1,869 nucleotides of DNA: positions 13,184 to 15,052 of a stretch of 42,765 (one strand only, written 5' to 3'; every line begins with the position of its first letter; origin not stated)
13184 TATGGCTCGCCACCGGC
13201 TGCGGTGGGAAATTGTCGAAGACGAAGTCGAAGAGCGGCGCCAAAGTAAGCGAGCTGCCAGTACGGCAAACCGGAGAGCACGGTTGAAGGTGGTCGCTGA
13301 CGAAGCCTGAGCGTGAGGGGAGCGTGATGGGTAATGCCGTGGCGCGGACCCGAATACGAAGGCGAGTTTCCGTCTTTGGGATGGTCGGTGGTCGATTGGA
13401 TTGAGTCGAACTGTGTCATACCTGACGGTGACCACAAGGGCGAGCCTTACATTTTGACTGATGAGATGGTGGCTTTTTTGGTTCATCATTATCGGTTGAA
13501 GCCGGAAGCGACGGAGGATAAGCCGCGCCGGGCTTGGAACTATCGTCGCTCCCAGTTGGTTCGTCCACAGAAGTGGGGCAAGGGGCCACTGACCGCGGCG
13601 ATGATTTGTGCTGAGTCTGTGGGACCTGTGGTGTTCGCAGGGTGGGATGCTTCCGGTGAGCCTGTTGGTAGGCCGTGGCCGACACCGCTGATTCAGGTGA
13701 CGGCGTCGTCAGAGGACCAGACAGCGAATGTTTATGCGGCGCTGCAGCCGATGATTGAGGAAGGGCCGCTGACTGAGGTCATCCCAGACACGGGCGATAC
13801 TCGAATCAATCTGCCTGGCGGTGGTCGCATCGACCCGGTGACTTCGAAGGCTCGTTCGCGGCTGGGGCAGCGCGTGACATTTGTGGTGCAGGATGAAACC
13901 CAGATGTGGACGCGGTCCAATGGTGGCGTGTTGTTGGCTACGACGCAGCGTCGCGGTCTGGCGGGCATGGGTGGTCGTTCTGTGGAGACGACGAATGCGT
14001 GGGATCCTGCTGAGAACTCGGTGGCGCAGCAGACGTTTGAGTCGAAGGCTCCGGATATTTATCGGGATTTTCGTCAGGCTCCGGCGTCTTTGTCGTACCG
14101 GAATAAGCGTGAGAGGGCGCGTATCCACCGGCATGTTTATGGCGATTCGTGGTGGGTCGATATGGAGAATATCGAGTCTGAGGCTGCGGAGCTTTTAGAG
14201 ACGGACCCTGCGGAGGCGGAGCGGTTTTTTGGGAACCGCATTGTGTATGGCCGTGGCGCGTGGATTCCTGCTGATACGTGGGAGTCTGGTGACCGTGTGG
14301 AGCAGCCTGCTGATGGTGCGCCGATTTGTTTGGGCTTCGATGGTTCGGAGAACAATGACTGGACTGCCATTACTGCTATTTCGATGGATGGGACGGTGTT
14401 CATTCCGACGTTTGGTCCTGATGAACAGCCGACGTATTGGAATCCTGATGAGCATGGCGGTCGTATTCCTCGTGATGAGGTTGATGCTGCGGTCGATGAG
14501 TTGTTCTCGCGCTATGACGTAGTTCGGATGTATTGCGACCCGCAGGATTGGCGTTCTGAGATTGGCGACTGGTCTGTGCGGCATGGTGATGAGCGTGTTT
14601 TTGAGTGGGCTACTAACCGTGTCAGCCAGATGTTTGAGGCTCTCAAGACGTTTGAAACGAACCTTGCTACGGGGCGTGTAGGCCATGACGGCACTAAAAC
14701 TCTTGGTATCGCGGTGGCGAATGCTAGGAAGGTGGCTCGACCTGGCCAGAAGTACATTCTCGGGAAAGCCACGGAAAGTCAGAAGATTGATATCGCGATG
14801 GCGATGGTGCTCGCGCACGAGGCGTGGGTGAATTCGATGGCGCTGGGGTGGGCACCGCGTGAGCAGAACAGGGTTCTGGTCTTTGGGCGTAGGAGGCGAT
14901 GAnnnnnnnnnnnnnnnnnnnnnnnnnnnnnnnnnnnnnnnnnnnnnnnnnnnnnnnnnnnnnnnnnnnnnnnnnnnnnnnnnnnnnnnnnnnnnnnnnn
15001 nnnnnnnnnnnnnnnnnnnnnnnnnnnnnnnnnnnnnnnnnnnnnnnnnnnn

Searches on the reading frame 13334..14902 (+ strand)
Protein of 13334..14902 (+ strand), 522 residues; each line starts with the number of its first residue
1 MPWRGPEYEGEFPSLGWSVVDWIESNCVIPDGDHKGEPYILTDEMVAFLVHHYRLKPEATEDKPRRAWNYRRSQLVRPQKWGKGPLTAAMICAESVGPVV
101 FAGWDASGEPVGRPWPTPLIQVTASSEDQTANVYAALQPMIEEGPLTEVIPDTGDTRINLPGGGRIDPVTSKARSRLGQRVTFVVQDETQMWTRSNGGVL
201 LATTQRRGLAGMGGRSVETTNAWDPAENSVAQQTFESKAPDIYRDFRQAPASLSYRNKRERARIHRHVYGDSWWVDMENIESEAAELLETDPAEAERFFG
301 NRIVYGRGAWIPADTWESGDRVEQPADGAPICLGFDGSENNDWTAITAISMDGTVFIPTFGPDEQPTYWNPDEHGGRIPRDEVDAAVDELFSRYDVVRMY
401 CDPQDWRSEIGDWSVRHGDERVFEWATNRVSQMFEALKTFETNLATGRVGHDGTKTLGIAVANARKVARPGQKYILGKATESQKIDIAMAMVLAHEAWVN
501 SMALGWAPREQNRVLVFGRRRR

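Call 10: search_protein_families(library=pfam, proteins=[window:13334-14902:+], max_evalue=0.1)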
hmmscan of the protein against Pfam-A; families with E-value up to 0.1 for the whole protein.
window:13334-14902:+ (522 aa): 1 family
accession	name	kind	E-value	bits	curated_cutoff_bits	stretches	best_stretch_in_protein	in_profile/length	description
PF20441.4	TerL_nuclease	-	1.9e-05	24.4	24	1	424-494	204-278/286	Terminase large subunit, endonuclease domain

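Call 11: search_protein_families(library=phrogs, proteins=[window:13334-14902:+], max_evalue=0.1)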
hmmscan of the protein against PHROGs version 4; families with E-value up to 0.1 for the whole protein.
window:13334-14902:+ (522 aa): 5 families
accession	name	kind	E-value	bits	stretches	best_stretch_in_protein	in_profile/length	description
phrog_19179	-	head and packaging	5.2e-118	395.3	2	107-318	131-342/347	terminase large subunit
phrog_21277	-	head and packaging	1.4e-81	274.1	1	324-518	10-204/208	terminase large subunit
phrog_9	-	head and packaging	1.2e-57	197.3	1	11-502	73-667/812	terminase large subunit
phrog_2699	-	head and packaging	1.5e-14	54.6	2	380-500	177-295/315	terminase large subunit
phrog_7331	-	head and packaging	3e-07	31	1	429-495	23-89/113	terminase large subunit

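Call 28: find_related_loci(query=window:13334-14899:+, collection=genome_contigs, flank=7000)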
Query window:13334-14899:+ (522 aa) in genome_contigs; peptide patterns used: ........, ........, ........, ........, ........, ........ (x = any residue, [..] = any of these).
25 stretches matched a pattern; 8 encode a relative of the query (tblastn E <= 1e-3); 7 distinct loci.
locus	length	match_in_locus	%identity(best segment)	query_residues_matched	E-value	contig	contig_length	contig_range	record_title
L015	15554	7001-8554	91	1-518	0e+0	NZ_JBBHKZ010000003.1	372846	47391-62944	Corynebacterium sp. H113 Scaffold2_1, whole genome shotgun sequence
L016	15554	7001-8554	74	3-521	0e+0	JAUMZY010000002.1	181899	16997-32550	MAG: Corynebacterium sp. isolate S18M_Sa_4 NODE_24_length_181899_cov_10.138124, whole genome shotgun sequence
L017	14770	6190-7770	59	1-520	0e+0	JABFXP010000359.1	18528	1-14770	MAG: Catenulispora sp. isolate Bin6.9 NODE_517_length_18528_cov_23.562063, whole genome shotgun sequence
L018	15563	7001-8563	77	1-521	0e+0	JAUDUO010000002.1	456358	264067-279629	Staphylococcus chromogenes strain M79.2 contig02, whole genome shotgun sequence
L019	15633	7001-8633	46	11-517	2e-148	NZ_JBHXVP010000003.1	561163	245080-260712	Rhodococcus sp. NPDC127527 NPDC127527_T44_E5.ctg-0003, whole genome shotgun sequence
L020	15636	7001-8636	45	11-517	1e-146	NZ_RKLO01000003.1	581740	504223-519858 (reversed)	Rhodococcus xishaensis strain LHW51113 scaffold3, whole genome shotgun sequence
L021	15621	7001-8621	49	11-516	6e-144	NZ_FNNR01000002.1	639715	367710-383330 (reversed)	Arthrobacter sp. cf158, whole genome shotgun sequence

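Call 101: search_dna_similar(query=window:13334-14899:+, collection=phages, mode=protein, max_rows=8)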
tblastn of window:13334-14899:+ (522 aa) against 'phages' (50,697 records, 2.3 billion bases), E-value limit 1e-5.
Records with a match: 2045; places in all: 2048; records where one place covers at least 80% of the query: 1989.
Best place of each record, by identity: <60% 2045.
By first word of the organism name: Mycobacterium 1347; Gordonia 227; Streptomyces 207; Arthrobacter 97; Rhodococcus 56; Brevibacterium 32; Corynebacterium 22; Microbacterium 19; Curtobacterium 10; Fromanvirus 4; and 13 more.
By host as written in the record: Mycobacterium smegmatis mc2 155 939; Mycobacterium smegmatis mc#155 174; Gordonia terrae 3612 145; Mycobacterium smegmatis mc2155 65; Arthrobacter globiformis B-2979 56; - 39; Rhodococcus erythropolis RIA 643 39; Streptomyces griseus ATCC 10137 35; and 143 more.
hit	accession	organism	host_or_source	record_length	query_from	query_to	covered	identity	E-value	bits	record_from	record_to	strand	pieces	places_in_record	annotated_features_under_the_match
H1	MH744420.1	Streptomyces phage Kromp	Streptomyces lividans JI 1326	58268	3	513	98%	55.6%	0e+0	589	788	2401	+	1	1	2: terminase large subunit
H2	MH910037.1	Arthrobacter phage Isolde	Arthrobacter globiformis NRRL B-2979 SEA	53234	11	516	96%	53.2%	1e-145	542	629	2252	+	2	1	2: terminase large subunit, ATPase domain | 3: terminase large subunit, nuclease domain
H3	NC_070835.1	Arthrobacter phage Isolde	Arthrobacter globiformis NRRL B-2979 SEA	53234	11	516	96%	53.2%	1e-145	542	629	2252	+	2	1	2: terminase large subunit | 3: terminase large subunit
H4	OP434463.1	Arthrobacter phage EvePickles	Arthrobacter globiformis NRRL B-2979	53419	11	516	96%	53.0%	2e-144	538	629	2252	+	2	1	2: terminase large subunit, ATPase domain | 3: terminase large subunit, nuclease domain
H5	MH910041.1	Arthrobacter phage Seahorse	Arthrobacter globiformis NRRL B-2979 SEA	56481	11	516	96%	52.8%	1e-143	535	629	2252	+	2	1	2: terminase large subunit, ATPase domain | 3: terminase large subunit, nuclease domain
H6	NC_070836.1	Arthrobacter phage Seahorse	Arthrobacter globiformis NRRL B-2979 SEA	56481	11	516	96%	52.8%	1e-143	535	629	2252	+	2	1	2: terminase large subunit | 3: terminase large subunit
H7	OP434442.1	Arthrobacter phage RadFad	Arthrobacter globiformis B-2979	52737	11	516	96%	52.0%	7e-140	523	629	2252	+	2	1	2: terminase large subunit, ATPase domain | 3: terminase large subunit, nuclease domain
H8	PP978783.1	Arthrobacter phage Raphaella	Arthrobacter globiformis B-2979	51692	11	516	96%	52.0%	4e-140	524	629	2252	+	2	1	2: terminase large subunit ATPase domain | 3: terminase large subunit nuclease domain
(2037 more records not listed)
